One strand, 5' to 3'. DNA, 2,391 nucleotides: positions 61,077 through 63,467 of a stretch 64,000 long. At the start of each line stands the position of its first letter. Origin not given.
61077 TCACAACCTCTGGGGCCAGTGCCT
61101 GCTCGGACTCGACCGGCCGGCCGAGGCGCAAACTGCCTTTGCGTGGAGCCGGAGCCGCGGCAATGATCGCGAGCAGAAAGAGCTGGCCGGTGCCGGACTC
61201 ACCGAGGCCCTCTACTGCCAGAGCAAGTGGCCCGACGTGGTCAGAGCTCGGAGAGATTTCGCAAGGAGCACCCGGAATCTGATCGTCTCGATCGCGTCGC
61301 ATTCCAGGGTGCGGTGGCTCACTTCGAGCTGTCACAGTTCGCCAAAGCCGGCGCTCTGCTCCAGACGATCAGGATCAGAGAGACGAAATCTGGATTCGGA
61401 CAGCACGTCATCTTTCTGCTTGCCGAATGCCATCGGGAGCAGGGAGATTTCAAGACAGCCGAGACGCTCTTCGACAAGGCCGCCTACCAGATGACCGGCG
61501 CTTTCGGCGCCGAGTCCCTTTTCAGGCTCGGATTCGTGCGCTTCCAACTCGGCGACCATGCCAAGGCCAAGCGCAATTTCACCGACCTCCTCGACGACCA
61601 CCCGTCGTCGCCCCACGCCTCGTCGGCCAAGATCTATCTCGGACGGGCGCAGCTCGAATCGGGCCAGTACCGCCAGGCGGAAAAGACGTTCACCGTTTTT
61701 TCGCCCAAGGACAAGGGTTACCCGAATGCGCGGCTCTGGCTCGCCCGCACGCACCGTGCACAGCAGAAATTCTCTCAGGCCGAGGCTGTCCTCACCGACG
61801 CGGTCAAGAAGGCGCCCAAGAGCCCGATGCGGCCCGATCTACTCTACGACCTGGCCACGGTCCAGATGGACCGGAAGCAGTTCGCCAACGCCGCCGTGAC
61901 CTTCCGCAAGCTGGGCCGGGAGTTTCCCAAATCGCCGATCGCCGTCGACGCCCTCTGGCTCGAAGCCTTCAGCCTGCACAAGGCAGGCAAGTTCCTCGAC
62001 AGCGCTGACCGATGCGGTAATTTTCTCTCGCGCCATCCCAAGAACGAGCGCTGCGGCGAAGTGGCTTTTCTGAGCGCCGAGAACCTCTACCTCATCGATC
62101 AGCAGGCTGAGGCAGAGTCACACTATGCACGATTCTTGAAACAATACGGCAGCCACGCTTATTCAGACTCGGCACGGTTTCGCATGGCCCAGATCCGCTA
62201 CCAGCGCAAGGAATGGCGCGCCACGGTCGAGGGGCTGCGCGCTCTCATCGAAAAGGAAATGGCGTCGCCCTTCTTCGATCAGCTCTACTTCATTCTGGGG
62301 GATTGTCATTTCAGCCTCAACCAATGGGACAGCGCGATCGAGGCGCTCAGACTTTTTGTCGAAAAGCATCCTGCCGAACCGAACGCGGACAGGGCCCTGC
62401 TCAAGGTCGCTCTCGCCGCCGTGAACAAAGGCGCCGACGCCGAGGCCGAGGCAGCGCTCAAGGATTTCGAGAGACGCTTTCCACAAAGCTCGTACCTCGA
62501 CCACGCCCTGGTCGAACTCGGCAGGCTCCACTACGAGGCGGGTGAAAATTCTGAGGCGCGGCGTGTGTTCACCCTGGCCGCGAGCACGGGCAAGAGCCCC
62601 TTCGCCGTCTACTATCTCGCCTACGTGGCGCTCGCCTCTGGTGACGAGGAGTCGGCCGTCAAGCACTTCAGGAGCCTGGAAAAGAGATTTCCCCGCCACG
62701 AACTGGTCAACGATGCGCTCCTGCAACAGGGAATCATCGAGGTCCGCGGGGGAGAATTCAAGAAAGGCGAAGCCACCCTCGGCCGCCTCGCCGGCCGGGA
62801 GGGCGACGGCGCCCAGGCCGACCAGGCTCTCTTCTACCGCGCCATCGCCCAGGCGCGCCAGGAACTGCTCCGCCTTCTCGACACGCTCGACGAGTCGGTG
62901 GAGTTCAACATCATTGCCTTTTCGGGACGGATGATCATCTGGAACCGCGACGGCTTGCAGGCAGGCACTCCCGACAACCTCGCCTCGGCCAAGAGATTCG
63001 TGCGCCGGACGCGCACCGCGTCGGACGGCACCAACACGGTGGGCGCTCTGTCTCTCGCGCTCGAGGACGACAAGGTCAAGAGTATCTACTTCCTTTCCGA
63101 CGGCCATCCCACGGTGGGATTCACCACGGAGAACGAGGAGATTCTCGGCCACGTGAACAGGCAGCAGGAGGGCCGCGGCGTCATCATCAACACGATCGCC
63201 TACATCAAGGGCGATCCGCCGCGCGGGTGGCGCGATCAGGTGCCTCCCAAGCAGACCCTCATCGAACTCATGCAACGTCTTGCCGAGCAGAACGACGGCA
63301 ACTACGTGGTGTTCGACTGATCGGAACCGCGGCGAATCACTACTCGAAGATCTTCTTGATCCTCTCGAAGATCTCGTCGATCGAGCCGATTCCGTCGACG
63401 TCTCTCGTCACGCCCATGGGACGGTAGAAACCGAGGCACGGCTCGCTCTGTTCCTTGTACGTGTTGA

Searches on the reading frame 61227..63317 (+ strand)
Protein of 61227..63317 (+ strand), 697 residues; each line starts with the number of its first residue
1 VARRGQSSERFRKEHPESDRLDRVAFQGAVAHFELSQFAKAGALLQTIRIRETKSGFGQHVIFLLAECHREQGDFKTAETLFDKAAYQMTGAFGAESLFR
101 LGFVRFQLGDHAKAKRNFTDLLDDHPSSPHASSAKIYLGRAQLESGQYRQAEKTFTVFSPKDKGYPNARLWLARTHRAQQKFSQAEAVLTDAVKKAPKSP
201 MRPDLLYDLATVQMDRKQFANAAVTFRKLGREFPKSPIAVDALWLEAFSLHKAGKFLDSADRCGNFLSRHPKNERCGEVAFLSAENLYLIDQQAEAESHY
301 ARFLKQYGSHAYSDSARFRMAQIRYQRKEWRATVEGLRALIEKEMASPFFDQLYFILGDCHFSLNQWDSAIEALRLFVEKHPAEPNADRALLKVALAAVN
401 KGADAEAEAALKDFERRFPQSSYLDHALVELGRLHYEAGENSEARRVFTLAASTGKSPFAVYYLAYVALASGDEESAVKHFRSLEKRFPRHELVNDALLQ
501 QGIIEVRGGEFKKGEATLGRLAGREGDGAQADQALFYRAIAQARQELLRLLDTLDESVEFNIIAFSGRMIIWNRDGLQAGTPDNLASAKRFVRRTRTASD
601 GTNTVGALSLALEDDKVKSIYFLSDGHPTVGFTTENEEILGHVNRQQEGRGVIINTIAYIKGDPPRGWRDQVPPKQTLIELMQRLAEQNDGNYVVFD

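Call 12: search_protein_families(library=pfam, proteins=[window:61227-63317:+], max_evalue=0.00001)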
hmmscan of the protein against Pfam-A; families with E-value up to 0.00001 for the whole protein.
window:61227-63317:+ (697 aa): 20 families
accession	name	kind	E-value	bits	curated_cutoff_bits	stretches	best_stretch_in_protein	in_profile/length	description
PF13174.12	TPR_6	-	7e-41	136.5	26.3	0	96-128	1-33/33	Tetratricopeptide repeat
PF13432.12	TPR_16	-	1.8e-29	102.3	32.7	0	172-237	3-65/65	Tetratricopeptide repeat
PF13428.12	TPR_14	-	1e-27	94.2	23.5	0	166-200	1-35/44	Tetratricopeptide repeat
PF14559.12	TPR_19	-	1.5e-25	89.7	25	0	106-155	2-48/68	Tetratricopeptide repeat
PF07719.23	TPR_2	-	1.8e-22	78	27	0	95-123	1-29/34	Tetratricopeptide repeat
PF13525.12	YfiO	-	1.1e-20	74.8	25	0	203-324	5-137/203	Outer membrane lipoprotein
PF09976.15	TPR_21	-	6.4e-18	65.6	25.5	0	265-400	64-192/193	Tetratricopeptide repeat-like domain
PF12895.13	ANAPC3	-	2.7e-15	56.8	27.2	0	293-375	5-80/82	Anaphase-promoting complex, cyclosome, subunit 3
PF13424.12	TPR_12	-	4.4e-14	52.9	30.1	1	64-122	8-72/77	Tetratricopeptide repeat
PF13181.12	TPR_8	-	2.8e-13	49.3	25.7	0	95-119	1-25/34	Tetratricopeptide repeat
PF00515.34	TPR_1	-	3.8e-13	49.1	27.8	0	353-374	3-24/34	Tetratricopeptide repeat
PF13512.12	TPR_18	-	3.3e-11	44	21.9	0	457-546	9-98/145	Tetratricopeptide repeat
PF13176.12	TPR_7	-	1.9e-09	37.3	27.9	0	63-85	3-25/36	Tetratricopeptide repeat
PF21545.3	T7SS_EccA1_N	-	5.7e-09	36.1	27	0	302-429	120-245/272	T7SS, ESX-1 secretion system protein EccA1, N-terminal domain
PF07721.20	TPR_4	-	3e-08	33.9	27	0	167-189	2-24/26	Tetratricopeptide repeat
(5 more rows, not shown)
